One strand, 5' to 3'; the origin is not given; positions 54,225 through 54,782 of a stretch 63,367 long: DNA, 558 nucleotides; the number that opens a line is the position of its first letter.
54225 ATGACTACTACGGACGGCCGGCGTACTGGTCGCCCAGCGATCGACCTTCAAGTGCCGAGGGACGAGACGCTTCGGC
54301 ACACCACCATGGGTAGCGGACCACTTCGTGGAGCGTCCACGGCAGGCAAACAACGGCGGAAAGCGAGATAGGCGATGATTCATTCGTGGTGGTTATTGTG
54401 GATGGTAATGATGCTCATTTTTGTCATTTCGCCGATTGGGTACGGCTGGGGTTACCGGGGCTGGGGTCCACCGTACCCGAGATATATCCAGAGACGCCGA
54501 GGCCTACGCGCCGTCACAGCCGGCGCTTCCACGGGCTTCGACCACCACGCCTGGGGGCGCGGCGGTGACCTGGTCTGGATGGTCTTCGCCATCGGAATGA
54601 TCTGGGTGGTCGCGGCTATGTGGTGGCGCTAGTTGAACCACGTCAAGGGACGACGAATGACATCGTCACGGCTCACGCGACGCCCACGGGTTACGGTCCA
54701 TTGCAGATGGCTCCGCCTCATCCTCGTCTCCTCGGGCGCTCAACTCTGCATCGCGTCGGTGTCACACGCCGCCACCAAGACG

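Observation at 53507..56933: Envelope/acid-stress gene run: tandem PRC-barrel, 2-TM miniprotein, six-BON protein, HdeA-like chaperone, DUF2934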

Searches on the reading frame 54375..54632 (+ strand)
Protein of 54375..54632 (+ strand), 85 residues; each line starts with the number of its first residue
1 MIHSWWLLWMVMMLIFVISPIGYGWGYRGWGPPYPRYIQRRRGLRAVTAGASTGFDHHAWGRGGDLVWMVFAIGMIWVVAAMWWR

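Call 3: search_protein_families(library=pfam, proteins=[window:54375-54632:+], max_evalue=0.01)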
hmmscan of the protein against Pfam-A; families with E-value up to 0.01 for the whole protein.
window:54375-54632:+ (85 aa): 0 families

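Call 4: search_protein_families(library=ncbifam, proteins=[window:54375-54632:+], max_evalue=0.01)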
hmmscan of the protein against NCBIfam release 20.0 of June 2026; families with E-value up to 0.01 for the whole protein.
window:54375-54632:+ (85 aa): 0 families

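Call 59: find_homologous_proteins(query=window:54375-54632:+, max_evalue=0.001)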
Query window:54375-54632:+ (85 aa): 279 proteins with E <= 0.001 among 280 candidates; the best 120 are listed.
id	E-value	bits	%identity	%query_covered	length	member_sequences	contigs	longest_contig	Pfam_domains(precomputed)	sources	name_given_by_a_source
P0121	1.2e-39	153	80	100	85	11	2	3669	-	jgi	jgi:hypothetical protein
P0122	2.0e-36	142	73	99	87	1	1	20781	-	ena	-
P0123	8.7e-36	140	73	86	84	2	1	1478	-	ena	-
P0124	1.4e-35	140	74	100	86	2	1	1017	-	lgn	-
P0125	5.8e-35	138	67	99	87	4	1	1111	-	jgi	jgi:hypothetical protein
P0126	7.4e-35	137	68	100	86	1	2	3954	-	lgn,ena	-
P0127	2.3e-34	136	71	99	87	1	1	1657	-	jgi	jgi:hypothetical protein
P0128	4.7e-34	135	71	100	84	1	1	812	-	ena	-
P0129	9.8e-34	134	69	100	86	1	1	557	-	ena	-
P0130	2.2e-33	133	65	99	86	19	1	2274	-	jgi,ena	-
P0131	2.2e-33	133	65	100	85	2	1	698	-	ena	-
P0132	2.5e-33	132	65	100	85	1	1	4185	-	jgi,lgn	jgi:hypothetical protein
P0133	2.9e-33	132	66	100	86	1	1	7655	-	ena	-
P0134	3.1e-33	132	71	96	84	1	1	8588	-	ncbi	-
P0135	9.2e-33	131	65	100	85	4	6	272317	-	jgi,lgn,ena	-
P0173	2.5e-30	123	69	92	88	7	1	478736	-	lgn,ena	-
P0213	1.1e-28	117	60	100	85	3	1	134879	-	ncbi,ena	-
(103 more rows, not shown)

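Call 60: find_encoding_contigs(protein=P0173, flank=7000, max_places=1)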
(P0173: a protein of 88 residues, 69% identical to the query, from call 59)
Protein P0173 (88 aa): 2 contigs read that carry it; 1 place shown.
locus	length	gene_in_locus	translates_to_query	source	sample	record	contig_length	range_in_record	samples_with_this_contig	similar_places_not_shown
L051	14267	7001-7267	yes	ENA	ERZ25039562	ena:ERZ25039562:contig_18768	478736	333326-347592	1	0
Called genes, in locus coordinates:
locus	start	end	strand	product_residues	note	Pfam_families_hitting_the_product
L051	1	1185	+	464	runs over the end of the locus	PF13188:PAS_8 (faint), PF08447:PAS_3 (faint), PF00989:PAS, PF08448:PAS_4, PF13426:PAS_9, PF13581:HATPase_c_2 (faint), PF07730:HisKA_3, PF02518:HATPase_c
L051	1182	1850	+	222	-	PF00072:Response_reg, PF00196:GerE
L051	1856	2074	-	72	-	-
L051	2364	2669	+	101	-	-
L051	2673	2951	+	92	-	PF12732:YtxH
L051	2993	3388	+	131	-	PF07332:Phage_holin_3_6 (weak)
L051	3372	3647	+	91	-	-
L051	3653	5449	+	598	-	PF01594:AI-2E_transport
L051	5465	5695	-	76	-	-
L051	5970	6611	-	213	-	PF00571:CBS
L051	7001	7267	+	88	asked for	-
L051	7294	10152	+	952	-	PF00923:TAL_FSA, PF00342:PGI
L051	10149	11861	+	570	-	PF02878:PGM_PMM_I, PF02879:PGM_PMM_II, PF02880:PGM_PMM_III, PF00408:PGM_PMM_IV (weak)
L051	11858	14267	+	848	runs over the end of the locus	PF11897:DUF3417, PF00343:Phosphorylase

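Call 61: find_encoding_contigs(protein=P0135, flank=7000, max_places=1)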
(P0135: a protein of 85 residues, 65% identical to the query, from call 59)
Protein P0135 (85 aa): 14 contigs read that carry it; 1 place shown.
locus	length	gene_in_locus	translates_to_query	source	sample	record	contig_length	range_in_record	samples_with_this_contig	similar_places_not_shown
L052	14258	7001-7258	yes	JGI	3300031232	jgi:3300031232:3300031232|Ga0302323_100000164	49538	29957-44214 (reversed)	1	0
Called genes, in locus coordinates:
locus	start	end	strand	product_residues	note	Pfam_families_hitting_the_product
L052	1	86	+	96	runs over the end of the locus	PF12840:HTH_20 (weak), PF01022:HTH_5, PF12802:MarR_2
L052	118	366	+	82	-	PF01206:TusA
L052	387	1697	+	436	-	PF00890:FAD_binding_2 (weak), PF01266:DAO (weak), PF01946:Thi4 (weak), PF07992:Pyr_redox_2 (weak), PF12831:FAD_oxidored, PF13450:NAD_binding_8 (weak), PF12838:Fer4_7, PF12797:Fer4_2 (weak), +5 more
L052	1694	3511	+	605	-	PF00070:Pyr_redox (faint), PF00890:FAD_binding_2 (weak), PF01266:DAO (faint), PF03486:HI0933_like (faint), PF07992:Pyr_redox_2, PF12831:FAD_oxidored (weak), PF12838:Fer4_7, PF13187:Fer4_9 (weak), +3 more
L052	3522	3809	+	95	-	-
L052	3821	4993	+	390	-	PF12838:Fer4_7 (faint), PF00037:Fer4 (faint), PF13183:Fer4_8, PF13187:Fer4_9 (weak), PF13237:Fer4_10, PF13534:Fer4_17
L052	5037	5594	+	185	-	PF02635:DsrE (weak), PF13686:DrsE_2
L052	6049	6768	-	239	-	PF00082:Peptidase_S8 (weak)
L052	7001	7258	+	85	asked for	-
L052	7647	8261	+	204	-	PF23564:EF-hand_FSTL1 (faint), PF13202:EF-hand_5 (faint), PF13405:EF-hand_6 (faint), PF13833:EF-hand_8 (faint), PF00036:EF-hand_1 (faint), PF13499:EF-hand_7 (weak)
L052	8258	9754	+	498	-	PF02874:ATP-synt_ab_N, PF00006:ATP-synt_ab, PF22919:ATP-synt_VA_C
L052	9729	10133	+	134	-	PF02823:ATP-synt_DE_N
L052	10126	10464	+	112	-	PF09527:ATPase_gene1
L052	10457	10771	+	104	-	PF12966:AtpR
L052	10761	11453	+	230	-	PF00119:ATP-synt_A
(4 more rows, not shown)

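Call 62: find_encoding_contigs(protein=P0213, flank=7000, max_places=1)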
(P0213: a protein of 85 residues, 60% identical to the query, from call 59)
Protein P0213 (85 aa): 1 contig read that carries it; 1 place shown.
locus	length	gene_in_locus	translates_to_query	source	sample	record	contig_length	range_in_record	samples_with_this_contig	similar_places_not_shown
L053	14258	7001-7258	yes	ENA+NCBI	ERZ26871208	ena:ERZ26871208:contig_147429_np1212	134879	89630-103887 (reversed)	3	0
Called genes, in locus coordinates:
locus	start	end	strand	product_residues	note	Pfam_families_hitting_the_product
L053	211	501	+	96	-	-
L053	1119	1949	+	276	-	PF00512:HisKA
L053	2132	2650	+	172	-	-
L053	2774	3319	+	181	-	PF00691:OmpA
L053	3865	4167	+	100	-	-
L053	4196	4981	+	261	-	PF06167:Peptidase_M90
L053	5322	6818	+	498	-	PF04972:BON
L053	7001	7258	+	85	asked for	-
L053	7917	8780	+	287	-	PF02163:Peptidase_M50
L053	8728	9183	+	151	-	PF00571:CBS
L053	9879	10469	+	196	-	PF05239:PRC (weak)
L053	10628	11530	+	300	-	PF00582:Usp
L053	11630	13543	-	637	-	PF00654:Voltage_CLC, PF00571:CBS (weak)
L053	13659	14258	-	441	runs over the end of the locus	PF09924:LPG_synthase_C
